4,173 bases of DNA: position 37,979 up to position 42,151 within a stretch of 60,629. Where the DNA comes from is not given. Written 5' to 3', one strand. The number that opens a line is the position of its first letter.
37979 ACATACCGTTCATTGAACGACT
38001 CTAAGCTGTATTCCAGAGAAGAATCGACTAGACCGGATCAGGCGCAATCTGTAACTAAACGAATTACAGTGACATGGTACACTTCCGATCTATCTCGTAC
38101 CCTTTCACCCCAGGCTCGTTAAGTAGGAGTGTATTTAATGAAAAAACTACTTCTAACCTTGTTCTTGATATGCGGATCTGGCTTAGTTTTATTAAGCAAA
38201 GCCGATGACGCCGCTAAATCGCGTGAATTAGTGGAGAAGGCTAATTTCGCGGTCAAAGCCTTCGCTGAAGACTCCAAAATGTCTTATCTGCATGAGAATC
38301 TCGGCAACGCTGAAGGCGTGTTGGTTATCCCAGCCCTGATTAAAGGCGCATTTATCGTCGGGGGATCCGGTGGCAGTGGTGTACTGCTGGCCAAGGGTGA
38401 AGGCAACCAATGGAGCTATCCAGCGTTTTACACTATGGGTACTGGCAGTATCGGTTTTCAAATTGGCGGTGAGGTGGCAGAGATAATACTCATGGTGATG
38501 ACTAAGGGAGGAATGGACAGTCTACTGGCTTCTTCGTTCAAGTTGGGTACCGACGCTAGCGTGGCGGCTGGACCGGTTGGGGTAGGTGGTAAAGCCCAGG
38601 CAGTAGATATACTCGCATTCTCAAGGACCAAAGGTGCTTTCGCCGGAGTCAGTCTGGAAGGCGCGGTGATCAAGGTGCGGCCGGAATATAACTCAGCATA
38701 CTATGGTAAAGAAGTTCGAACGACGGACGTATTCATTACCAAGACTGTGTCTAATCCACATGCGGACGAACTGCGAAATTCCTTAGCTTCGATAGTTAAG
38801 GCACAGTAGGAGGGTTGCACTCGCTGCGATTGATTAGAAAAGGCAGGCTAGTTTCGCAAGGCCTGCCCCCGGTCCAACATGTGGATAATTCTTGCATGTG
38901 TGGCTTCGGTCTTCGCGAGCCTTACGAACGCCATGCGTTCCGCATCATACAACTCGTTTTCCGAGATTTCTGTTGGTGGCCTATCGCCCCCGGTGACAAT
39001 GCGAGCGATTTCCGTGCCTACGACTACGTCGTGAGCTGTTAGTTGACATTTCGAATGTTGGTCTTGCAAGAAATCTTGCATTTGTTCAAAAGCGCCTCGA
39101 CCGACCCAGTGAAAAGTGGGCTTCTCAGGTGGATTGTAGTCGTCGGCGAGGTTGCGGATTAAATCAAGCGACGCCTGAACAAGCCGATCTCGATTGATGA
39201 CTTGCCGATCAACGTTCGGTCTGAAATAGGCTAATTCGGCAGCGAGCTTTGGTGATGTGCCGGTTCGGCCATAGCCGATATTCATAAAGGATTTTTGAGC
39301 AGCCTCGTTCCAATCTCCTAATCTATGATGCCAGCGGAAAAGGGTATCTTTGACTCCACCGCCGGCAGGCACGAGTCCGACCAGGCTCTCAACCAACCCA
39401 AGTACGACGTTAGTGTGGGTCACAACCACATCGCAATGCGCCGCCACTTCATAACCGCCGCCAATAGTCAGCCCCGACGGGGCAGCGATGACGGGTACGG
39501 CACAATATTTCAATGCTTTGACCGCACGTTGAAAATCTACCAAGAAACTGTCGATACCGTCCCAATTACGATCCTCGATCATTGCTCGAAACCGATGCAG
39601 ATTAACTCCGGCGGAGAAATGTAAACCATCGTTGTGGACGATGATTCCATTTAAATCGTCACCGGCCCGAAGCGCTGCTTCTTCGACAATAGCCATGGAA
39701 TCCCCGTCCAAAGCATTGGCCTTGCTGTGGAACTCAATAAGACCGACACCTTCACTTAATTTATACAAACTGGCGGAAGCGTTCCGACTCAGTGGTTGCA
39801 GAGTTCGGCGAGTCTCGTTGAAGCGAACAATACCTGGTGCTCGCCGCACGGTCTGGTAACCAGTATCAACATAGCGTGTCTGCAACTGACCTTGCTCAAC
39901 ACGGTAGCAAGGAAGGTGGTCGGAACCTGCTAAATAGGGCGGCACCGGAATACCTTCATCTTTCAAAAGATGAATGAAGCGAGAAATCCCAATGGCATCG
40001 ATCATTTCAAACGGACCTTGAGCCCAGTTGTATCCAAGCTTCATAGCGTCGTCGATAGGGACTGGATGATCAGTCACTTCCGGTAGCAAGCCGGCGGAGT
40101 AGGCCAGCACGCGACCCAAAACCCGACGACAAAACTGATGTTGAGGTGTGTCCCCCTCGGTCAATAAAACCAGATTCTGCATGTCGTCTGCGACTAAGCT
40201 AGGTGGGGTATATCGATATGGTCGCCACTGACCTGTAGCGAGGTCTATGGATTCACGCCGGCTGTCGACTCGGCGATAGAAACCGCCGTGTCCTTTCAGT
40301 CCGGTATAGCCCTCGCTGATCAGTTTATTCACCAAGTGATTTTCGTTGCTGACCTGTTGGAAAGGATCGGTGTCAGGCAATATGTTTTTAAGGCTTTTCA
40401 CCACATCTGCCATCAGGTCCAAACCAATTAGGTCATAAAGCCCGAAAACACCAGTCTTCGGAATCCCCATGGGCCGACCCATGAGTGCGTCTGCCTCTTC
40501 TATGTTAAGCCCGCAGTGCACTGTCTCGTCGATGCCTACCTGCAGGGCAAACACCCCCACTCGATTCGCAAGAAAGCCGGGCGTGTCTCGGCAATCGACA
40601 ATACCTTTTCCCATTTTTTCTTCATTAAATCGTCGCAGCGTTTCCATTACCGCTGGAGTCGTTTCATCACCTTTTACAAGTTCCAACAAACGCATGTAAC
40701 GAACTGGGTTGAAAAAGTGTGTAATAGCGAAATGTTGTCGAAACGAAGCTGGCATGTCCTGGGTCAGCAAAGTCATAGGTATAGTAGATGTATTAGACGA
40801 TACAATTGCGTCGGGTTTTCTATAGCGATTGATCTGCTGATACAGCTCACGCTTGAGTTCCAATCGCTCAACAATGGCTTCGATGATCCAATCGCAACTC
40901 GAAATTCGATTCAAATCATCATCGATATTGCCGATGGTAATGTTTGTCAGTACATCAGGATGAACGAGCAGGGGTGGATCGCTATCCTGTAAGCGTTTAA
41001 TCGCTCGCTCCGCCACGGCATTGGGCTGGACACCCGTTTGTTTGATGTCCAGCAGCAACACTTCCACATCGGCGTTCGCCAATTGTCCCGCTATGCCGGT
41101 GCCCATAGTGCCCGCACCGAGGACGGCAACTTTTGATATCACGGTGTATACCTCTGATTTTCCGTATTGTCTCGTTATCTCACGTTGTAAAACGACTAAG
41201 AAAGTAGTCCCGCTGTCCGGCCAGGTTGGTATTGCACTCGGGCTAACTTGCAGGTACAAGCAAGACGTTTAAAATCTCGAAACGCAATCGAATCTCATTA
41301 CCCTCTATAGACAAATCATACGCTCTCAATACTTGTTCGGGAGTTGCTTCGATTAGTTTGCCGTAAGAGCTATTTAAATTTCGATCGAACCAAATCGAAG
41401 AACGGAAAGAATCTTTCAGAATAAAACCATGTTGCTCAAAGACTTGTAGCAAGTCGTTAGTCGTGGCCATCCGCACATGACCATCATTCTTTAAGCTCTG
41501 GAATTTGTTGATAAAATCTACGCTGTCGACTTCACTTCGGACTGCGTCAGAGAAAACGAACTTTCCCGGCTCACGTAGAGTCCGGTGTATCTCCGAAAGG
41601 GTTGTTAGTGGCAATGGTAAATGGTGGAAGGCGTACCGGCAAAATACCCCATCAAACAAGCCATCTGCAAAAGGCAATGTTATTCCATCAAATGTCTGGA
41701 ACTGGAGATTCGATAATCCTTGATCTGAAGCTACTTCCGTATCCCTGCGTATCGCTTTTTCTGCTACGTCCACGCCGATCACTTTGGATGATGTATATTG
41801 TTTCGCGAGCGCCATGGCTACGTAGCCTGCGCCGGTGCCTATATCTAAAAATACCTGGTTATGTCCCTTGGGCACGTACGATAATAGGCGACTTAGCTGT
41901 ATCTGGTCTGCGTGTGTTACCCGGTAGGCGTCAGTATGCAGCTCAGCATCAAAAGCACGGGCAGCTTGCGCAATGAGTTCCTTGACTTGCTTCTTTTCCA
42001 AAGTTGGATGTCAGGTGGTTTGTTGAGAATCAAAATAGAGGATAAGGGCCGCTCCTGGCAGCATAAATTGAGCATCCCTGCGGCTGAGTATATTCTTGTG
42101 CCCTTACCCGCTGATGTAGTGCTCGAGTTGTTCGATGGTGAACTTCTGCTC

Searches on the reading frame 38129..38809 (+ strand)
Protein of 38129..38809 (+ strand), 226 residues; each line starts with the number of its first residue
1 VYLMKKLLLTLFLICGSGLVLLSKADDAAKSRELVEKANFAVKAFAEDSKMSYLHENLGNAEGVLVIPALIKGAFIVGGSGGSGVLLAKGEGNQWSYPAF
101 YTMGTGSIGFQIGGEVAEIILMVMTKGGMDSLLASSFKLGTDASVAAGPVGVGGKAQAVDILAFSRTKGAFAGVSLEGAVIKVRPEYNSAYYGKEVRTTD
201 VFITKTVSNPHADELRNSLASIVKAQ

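Call 10: search_protein_families(library=pfam, proteins=[window:38129-38809:+], max_evalue=0.0001)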
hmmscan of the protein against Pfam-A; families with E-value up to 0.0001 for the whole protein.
window:38129-38809:+ (226 aa): 1 family
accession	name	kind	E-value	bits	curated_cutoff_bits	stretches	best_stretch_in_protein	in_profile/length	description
PF04366.17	Ysc84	-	2.3e-31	108.6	25.1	1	105-221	2-126/127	Las17-binding protein actin regulator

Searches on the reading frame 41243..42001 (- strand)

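Call 10: search_protein_families(library=pfam, proteins=[window:41243-42001:-], max_evalue=0.0001)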
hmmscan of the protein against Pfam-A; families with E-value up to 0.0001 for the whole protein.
window:41243-42001:- (252 aa): 12 families
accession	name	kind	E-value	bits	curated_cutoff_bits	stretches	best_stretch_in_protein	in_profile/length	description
PF13847.12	Methyltransf_31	-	7.6e-23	81.2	27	1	48-189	4-142/145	Methyltransferase domain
PF08241.18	Methyltransf_11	-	2.1e-20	73.6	21.2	1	52-150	1-95/95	Methyltransferase domain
PF13649.12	Methyltransf_25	-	8.4e-19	68.5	27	1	52-146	2-97/97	Methyltransferase domain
PF13489.12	Methyltransf_23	-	2.7e-17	63.4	27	1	45-193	20-159/164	Methyltransferase domain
PF08242.18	Methyltransf_12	-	3.1e-13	50.7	30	1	52-147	1-97/98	Methyltransferase domain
PF01209.24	Ubie_methyltran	-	1e-10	41.8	20.1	1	47-160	47-161/233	ubiE/COQ5 methyltransferase family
PF02390.23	Methyltransf_4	-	3.8e-08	33.4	24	1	48-120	2-77/173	Putative methyltransferase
PF05175.20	MTS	-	3.2e-07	30.6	23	1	39-121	23-104/170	Methyltransferase small domain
PF24675.1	NpmA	-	1.4e-06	28.2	60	1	44-99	20-79/214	16S rRNA (adenine(1408)-N(1))-methyltransferase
PF12847.13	Methyltransf_18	-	3.1e-06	27.7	27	1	36-108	5-76/151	Methyltransferase domain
PF01135.25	PCMT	-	3.6e-06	27.4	20.3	1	36-132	62-159/210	Protein-L-isoaspartate(D-aspartate) O-methyltransferase (PCMT)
PF08003.17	Methyltransf_9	-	1.9e-05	24.3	23.8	1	35-152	103-219/315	Protein of unknown function (DUF1698)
